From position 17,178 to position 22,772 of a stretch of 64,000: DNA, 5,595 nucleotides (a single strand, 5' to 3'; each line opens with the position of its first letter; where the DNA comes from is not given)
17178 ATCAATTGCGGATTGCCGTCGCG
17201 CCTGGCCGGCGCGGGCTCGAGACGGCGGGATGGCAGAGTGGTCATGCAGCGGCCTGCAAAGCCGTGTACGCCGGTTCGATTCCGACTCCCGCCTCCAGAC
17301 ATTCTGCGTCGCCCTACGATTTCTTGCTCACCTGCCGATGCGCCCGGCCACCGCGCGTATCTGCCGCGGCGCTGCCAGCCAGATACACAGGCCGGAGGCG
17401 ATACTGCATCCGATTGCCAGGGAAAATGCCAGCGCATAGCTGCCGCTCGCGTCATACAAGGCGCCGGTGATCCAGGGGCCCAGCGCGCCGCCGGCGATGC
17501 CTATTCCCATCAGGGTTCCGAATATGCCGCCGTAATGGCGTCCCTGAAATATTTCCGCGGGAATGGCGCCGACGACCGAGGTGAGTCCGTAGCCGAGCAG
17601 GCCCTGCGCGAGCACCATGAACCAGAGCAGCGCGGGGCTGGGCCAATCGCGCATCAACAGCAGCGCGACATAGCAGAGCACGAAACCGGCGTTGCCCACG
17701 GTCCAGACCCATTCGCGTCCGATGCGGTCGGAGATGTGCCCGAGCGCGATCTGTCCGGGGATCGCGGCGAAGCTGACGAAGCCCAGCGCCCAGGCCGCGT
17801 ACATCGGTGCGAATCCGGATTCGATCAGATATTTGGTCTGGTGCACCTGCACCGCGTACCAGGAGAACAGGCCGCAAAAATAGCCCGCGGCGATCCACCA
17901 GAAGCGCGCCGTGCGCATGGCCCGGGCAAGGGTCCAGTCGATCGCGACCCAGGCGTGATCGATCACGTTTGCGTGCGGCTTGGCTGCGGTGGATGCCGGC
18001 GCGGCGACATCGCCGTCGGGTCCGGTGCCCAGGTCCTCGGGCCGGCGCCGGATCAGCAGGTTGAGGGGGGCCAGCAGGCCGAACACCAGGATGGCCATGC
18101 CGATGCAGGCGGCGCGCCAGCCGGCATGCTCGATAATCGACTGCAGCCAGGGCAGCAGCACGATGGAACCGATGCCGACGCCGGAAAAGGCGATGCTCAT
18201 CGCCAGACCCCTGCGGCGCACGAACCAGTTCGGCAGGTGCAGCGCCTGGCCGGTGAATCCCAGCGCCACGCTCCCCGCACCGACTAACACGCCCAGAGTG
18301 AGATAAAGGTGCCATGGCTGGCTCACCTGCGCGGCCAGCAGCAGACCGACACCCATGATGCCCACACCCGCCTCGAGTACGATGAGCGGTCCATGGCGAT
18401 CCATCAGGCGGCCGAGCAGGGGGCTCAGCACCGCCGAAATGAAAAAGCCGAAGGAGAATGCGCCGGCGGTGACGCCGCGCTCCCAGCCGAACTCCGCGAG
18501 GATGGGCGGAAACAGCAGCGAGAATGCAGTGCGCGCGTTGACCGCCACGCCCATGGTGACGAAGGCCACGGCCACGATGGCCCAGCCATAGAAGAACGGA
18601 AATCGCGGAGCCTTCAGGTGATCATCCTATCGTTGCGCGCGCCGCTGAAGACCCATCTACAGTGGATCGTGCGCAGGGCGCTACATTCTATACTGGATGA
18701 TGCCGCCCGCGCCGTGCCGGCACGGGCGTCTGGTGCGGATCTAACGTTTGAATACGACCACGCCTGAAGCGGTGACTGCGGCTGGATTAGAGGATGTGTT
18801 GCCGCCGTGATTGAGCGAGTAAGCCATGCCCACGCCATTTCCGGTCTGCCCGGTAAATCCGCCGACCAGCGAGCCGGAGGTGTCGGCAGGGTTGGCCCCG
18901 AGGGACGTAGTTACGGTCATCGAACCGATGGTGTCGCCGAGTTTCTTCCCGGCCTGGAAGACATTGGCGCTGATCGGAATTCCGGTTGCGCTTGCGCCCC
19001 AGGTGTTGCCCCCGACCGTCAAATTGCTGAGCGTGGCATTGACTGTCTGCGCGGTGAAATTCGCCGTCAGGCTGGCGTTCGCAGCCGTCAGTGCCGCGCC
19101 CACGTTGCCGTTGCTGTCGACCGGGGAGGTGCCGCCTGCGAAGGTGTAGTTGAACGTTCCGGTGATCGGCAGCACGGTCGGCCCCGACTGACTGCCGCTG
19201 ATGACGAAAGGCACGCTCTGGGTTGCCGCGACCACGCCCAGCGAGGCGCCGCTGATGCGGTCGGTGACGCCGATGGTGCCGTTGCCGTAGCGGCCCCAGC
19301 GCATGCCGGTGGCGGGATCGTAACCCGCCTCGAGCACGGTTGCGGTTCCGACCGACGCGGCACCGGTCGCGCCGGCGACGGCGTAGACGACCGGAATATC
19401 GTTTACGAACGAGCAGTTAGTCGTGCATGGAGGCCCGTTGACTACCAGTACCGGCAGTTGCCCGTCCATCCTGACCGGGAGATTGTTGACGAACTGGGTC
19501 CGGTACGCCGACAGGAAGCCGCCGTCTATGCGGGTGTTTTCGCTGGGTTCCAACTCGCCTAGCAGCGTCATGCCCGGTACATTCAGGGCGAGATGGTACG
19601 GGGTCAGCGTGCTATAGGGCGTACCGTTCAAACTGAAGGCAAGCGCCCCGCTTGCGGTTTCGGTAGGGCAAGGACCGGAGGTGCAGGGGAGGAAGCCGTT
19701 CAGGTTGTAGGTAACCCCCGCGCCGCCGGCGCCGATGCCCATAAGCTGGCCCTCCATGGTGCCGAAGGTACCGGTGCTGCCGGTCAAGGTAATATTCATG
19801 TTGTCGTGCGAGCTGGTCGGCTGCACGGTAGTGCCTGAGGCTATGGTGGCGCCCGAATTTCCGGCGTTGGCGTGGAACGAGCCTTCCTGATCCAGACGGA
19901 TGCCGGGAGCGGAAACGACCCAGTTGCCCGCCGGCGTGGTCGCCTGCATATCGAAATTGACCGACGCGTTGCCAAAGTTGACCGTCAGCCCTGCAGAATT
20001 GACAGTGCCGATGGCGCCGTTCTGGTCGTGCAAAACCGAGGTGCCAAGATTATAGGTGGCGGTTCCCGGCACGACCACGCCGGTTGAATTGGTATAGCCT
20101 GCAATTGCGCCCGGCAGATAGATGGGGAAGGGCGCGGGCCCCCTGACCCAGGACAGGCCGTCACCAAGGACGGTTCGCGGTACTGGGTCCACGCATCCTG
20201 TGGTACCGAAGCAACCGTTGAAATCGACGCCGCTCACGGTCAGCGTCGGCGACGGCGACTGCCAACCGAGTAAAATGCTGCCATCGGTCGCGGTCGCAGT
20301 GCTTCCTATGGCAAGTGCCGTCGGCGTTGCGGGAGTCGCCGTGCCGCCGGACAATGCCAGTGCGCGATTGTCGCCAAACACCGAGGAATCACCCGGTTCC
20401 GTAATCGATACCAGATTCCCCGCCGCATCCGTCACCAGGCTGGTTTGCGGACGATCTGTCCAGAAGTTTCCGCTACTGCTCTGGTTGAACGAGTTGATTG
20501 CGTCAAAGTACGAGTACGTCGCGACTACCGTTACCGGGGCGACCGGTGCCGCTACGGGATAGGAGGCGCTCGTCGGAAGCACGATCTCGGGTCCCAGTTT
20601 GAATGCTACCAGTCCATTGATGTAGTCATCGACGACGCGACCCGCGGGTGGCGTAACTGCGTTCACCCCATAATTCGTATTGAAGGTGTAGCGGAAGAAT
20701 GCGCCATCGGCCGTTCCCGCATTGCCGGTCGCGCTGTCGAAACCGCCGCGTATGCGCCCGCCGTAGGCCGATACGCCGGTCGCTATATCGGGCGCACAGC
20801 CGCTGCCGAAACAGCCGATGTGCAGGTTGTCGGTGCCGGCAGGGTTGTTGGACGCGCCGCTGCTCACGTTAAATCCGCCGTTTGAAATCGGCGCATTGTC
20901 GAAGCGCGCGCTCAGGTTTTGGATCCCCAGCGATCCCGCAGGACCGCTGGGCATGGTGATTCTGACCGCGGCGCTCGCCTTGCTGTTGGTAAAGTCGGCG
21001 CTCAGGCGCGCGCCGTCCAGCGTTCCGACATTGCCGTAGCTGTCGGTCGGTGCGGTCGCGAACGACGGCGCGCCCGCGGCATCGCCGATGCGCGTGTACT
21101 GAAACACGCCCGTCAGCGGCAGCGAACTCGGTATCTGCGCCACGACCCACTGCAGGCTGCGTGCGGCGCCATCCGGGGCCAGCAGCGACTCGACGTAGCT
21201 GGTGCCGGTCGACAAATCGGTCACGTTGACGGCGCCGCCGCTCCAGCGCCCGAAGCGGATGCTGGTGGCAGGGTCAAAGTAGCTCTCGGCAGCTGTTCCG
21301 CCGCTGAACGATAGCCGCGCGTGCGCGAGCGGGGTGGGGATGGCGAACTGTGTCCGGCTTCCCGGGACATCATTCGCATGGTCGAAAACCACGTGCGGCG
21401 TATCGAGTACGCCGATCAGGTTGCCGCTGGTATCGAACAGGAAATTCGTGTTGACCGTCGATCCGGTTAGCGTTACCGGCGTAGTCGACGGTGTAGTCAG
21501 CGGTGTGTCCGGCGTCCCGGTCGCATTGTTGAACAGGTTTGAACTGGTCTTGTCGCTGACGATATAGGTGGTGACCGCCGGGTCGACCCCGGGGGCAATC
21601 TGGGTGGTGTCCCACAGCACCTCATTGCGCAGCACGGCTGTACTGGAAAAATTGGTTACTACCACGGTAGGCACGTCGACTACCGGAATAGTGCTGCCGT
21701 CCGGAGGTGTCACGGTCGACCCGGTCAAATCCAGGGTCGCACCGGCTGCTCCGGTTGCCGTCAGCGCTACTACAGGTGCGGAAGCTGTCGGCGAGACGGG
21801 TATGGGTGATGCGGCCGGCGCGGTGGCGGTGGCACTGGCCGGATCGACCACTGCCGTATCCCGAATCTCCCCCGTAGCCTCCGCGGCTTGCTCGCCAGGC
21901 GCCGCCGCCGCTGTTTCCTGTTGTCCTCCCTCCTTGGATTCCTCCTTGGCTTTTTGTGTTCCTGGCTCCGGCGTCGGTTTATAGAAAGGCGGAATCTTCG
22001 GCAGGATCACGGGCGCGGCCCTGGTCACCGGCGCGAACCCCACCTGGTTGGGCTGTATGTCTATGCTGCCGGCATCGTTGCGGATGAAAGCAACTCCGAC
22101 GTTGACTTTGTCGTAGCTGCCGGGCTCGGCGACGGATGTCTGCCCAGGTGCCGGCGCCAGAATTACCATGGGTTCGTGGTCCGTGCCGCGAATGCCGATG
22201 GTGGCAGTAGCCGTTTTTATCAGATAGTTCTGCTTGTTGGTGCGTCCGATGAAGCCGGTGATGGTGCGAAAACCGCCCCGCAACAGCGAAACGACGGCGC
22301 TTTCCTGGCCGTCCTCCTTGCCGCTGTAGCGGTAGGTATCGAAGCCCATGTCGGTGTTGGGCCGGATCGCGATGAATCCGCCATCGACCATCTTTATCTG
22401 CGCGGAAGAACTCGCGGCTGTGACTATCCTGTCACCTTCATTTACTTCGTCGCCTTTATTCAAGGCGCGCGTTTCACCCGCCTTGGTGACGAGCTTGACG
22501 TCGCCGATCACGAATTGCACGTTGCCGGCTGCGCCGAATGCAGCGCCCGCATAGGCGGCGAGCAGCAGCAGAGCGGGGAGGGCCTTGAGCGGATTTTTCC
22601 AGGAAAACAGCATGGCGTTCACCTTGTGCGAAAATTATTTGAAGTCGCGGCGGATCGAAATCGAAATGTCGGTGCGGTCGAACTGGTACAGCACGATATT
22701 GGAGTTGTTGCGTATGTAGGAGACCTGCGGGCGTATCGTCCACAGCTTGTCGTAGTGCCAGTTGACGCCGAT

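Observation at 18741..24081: Slam/DUF560-like (type XI secretion) translocon paired with a giant, non-lipidated FecR/TbpB-barrel cargo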

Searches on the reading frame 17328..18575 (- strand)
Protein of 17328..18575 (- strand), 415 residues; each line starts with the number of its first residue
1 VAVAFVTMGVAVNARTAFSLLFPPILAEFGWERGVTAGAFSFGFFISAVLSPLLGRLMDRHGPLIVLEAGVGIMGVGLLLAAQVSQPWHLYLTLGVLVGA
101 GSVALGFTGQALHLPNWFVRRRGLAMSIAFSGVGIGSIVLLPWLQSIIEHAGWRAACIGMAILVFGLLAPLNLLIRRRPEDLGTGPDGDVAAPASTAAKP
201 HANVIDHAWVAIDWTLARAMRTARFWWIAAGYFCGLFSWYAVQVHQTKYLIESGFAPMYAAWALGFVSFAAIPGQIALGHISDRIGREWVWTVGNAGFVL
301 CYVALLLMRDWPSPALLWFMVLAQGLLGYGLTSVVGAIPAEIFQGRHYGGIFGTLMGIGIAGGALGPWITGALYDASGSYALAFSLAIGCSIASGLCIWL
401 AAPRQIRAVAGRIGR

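Call 59: search_protein_families(library=pfam, proteins=[window:17328-18575:-], max_evalue=0.01)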
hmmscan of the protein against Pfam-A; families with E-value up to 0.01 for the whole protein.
window:17328-18575:- (415 aa): 1 family
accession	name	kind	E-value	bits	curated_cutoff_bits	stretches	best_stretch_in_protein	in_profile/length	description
PF07690.21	MFS_1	-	3.3e-48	164.8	33.4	2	5-333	2-312/347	Major Facilitator Superfamily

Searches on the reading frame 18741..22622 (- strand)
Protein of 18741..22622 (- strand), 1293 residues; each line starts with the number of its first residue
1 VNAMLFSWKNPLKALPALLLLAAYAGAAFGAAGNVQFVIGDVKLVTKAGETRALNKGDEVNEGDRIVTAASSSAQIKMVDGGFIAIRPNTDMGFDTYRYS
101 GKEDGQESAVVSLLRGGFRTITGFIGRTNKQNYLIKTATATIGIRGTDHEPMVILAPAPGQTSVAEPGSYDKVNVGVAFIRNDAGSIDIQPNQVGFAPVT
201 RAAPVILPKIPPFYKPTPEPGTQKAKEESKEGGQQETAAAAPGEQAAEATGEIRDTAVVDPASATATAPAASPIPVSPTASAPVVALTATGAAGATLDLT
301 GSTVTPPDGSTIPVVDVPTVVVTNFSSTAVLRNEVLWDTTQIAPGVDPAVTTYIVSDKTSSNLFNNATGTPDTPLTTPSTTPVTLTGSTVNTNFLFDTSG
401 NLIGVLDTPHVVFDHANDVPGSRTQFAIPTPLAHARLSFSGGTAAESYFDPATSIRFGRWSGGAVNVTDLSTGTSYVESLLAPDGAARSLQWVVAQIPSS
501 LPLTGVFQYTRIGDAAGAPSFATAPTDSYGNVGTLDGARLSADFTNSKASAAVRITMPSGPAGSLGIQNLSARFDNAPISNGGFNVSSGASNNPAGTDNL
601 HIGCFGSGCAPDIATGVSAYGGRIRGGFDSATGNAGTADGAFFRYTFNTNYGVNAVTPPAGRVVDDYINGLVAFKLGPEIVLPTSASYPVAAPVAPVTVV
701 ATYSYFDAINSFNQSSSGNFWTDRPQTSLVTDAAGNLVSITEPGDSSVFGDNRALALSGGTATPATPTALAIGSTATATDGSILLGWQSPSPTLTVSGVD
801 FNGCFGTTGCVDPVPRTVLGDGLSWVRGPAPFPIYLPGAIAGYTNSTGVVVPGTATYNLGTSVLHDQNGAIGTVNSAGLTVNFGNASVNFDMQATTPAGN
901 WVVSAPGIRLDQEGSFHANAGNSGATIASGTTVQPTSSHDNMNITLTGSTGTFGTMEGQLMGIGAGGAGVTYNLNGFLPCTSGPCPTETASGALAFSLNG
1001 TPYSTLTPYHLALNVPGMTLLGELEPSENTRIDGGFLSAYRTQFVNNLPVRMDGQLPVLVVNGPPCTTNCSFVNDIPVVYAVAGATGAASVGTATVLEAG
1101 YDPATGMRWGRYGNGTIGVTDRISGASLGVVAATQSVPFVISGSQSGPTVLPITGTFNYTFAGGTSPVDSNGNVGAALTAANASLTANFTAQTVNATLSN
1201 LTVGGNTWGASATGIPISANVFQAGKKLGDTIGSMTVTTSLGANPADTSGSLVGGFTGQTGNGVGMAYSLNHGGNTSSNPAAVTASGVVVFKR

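Call 3: search_protein_families(library=pfam, proteins=[window:18741-22622:-], max_evalue=1)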
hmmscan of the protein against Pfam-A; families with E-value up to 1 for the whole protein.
window:18741-22622:- (1293 aa): 1 family
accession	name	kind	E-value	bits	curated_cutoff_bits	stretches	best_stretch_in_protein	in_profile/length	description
PF04773.18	FecR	-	1.6e-08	35.3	24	1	64-152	1-79/97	FecR protein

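Call 4: search_protein_families(library=ncbifam, proteins=[window:18741-22622:-], max_evalue=1)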
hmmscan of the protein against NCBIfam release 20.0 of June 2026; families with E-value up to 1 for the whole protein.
window:18741-22622:- (1293 aa): 3 families
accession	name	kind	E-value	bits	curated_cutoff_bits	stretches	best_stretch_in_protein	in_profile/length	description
NF033682.1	retention_LapA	subfamily_domain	2.6e-07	30.9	50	1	33-97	4-68/145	retention module-containing protein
NF047849.1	Lsa33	exception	6e-06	25.6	420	1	35-149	32-144/310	surface adhesin Lsa33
NF033165.1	lipo_LipL45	exception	0.00011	21.4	350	1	35-148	42-151/391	lipoprotein LipL45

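Call 6: find_homologous_proteins(query=window:18741-22622:-)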
Query window:18741-22622:- (1293 aa): 216 proteins with E <= 0.001 among 8000 candidates; the best 120 are listed.
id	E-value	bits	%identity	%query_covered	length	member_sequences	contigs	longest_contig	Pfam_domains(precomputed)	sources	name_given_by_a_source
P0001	0.0e+0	2818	100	100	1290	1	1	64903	PF04773.19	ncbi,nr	ncbi:MAG: FecR domain-containing protein [Burkholderiales bacterium]|nr:FecR domain-containing prote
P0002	0.0e+0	2263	81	100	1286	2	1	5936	PF04773.19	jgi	jgi:hypothetical protein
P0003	0.0e+0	2068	74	99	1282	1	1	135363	PF04773.19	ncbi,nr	ncbi:MAG: FecR domain-containing protein [Burkholderiales bacterium]|nr:FecR domain-containing prote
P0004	0.0e+0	1952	72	99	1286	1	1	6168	PF04773.19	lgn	-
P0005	0.0e+0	1939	71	75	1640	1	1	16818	PF04773.19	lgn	-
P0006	0.0e+0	1929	70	75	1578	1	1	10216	PF04773.19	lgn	-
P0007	0.0e+0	1926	71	100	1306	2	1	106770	PF04773.19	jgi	-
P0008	0.0e+0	1904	70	99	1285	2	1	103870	PF04773.19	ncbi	-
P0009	0.0e+0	1887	70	75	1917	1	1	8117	PF04773.19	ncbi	-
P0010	0.0e+0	1875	70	99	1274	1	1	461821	PF04773.19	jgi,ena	-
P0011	0.0e+0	1868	69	75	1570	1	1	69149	PF04773.19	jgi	jgi:hypothetical protein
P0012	0.0e+0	1863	69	77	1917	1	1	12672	PF04773.19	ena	-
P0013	0.0e+0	1835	67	75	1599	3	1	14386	PF04773.19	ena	-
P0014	0.0e+0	1820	67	99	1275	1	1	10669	PF04773.19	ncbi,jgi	jgi:hypothetical protein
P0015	0.0e+0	1795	67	100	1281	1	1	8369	PF04773.19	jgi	jgi:FecR protein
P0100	5.2e-102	361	50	20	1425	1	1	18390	PF04773.19,PF01298.25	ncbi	ncbi:MAG: transferrin-binding protein-like solute binding protein [Desulfurivibrionaceae bacterium]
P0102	1.3e-99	353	46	24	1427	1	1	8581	PF04773.19,PF01298.25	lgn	-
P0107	5.5e-89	318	35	47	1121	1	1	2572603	PF04773.19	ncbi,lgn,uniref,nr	ncbi:hypothetical protein FGKAn22_16820 [Ferrigenium kumadai]|uniref:FecR protein domain-containing 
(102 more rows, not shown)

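Call 14: search_protein_families(library=pfam, proteins=[P0100, P0102], max_evalue=10)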
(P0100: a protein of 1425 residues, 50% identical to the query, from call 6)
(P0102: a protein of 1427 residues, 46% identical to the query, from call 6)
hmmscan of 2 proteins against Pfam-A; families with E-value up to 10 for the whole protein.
P0100 (1425 aa): 2 families
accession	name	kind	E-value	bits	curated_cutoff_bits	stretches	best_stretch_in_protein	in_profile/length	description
PF01298.24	TbpB_B_D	-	2.7e-13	51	26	1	1009-1138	8-125/126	C-lobe and N-lobe beta barrels of Tf-binding protein B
PF04773.18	FecR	-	3.5e-08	34.2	24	1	62-145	2-77/97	FecR protein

P0102 (1427 aa): 3 families
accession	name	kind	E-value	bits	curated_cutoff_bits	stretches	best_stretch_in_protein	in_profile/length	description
PF01298.24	TbpB_B_D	-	4.5e-14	53.5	26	1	1011-1140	9-125/126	C-lobe and N-lobe beta barrels of Tf-binding protein B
PF04773.18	FecR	-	6.3e-08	33.4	24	1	62-145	2-77/97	FecR protein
PF18836.7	B_solenoid_ydck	-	2.3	8.9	30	1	605-614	3-12/17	YdcK Beta solenoid repeat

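Call 38: find_encoding_contigs(protein=P0107, flank=10000, max_places=2)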
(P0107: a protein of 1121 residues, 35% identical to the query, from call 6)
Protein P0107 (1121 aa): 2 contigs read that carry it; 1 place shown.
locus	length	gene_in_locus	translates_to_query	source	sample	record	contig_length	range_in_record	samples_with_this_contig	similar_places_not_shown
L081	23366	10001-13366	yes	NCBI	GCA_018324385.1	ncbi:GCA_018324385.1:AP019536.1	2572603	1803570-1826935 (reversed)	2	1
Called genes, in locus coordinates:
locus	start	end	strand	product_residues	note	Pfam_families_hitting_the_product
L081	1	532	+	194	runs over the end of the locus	PF03350:UPF0114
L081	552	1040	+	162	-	PF00578:AhpC-TSA, PF08534:Redoxin, PF00085:Thioredoxin (weak), PF13098:Thioredoxin_2 (weak), PF13905:Thioredoxin_8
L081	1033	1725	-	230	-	PF01464:SLT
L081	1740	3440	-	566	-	PF00587:tRNA-synt_2b, PF04073:tRNA_edit, PF03129:HGTP_anticodon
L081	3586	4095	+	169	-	PF00293:NUDIX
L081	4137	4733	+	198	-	PF00571:CBS (weak)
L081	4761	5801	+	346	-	PF08308:PEGA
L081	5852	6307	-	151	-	PF00692:dUTPase, PF22769:DCD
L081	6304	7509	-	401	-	PF02441:Flavoprotein, PF04127:DFP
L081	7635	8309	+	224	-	PF20582:UPF0758_N, PF04002:RadC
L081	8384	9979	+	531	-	PF16918:PknG_TPR (faint), PF07719:TPR_2 (faint), PF00515:TPR_1 (faint), PF13371:TPR_9 (weak), PF13432:TPR_16 (weak), PF14559:TPR_19, PF04575:SlipAM (faint)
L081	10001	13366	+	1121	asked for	PF04773:FecR (weak)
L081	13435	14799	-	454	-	PF00206:Lyase_1, PF08328:ASL_C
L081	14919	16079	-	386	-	PF02540:NAD_synthase (weak), PF03054:tRNA_Me_trans, PF20259:tRNA_Me_trans_M, PF20258:tRNA_Me_trans_C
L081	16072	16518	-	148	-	PF00293:NUDIX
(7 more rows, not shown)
